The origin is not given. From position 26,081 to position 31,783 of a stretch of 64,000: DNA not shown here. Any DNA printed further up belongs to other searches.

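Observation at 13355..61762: Single uninterrupted 48.4-kb ORF encoding a protein of about 16,100 aa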

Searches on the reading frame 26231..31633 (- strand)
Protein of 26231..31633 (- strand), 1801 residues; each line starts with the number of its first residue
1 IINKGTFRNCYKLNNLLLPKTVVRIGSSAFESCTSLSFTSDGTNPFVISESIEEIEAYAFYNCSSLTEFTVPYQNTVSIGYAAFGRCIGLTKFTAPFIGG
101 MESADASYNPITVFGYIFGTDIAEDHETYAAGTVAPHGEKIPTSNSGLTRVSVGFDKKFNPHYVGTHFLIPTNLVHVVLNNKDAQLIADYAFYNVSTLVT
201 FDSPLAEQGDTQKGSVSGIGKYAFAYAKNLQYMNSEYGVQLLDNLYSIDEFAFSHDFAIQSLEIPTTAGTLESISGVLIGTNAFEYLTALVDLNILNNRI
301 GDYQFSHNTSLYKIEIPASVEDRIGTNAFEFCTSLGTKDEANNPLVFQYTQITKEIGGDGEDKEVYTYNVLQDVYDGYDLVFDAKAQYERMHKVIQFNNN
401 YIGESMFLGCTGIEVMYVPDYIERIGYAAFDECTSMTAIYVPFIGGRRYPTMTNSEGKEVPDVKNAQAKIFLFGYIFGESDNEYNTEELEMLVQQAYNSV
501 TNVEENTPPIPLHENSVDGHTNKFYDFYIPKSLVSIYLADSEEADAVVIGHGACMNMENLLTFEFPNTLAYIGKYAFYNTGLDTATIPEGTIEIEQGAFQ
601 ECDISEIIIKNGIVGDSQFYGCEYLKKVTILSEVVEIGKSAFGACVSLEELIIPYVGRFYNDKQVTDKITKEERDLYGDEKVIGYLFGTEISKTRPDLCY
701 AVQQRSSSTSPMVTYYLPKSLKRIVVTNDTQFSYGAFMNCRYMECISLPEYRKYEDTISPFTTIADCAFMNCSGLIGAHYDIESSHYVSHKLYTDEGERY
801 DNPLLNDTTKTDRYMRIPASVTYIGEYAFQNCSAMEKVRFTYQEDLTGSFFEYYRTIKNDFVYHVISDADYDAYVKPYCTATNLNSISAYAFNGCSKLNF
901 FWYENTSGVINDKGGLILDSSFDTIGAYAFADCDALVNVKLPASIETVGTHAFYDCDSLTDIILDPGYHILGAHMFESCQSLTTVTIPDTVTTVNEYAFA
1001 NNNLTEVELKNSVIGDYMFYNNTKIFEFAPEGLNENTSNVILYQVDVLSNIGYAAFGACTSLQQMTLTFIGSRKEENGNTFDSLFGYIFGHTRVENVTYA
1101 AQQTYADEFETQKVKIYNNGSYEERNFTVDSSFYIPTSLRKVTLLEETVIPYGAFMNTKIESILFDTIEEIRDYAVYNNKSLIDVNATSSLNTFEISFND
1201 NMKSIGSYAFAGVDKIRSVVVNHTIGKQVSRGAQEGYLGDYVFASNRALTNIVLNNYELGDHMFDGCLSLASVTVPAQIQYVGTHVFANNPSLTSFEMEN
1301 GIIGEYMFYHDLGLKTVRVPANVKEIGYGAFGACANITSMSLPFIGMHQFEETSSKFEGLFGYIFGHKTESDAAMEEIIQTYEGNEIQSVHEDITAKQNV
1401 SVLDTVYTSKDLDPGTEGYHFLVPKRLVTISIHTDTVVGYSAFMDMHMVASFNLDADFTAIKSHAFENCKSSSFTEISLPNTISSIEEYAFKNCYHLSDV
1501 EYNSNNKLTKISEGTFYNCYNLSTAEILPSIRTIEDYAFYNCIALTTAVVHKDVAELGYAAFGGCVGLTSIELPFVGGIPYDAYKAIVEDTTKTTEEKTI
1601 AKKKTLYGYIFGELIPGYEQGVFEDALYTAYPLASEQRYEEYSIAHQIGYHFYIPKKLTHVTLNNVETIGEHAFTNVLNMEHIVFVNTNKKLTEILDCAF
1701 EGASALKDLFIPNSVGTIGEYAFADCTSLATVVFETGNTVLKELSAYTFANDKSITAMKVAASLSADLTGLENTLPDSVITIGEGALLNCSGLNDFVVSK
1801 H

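Call 78: find_related_loci(query=window:26231-31633:-, collection=metagenome_contigs, flank=10000)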
Query window:26231-31633:- (1801 aa) in metagenome_contigs; peptide patterns used: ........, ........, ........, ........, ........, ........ (x = any residue, [..] = any of these).
85 stretches matched a pattern; 63 encode a relative of the query (tblastn E <= 1e-3); 62 distinct loci.
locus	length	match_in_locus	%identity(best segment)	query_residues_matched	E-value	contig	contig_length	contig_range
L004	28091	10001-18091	64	1-1801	0e+0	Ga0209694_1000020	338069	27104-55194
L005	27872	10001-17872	37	1-1801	2e-127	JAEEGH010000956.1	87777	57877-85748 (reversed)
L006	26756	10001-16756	26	2-1801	2e-81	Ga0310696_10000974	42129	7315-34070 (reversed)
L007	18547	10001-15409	25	1-1798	1e-70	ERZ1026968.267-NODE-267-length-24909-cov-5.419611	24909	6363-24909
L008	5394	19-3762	25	1-1800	1e-55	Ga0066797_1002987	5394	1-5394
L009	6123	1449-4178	27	1-1800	9e-52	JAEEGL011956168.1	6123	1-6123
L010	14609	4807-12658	24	2-1800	5e-40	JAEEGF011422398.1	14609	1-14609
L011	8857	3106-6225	25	6-1798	2e-38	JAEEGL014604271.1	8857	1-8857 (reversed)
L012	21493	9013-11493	23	1-1800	6e-35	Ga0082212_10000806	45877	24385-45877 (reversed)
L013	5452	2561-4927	23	2-1801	1e-34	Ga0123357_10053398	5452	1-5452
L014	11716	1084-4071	23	2-1798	3e-34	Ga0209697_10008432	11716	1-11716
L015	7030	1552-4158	22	2-1798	5e-33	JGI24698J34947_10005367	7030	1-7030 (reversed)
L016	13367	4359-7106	24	1-1800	1e-31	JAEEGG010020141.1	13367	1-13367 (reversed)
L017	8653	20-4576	24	1-1794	9e-32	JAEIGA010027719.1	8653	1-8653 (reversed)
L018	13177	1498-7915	24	2-1801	3e-31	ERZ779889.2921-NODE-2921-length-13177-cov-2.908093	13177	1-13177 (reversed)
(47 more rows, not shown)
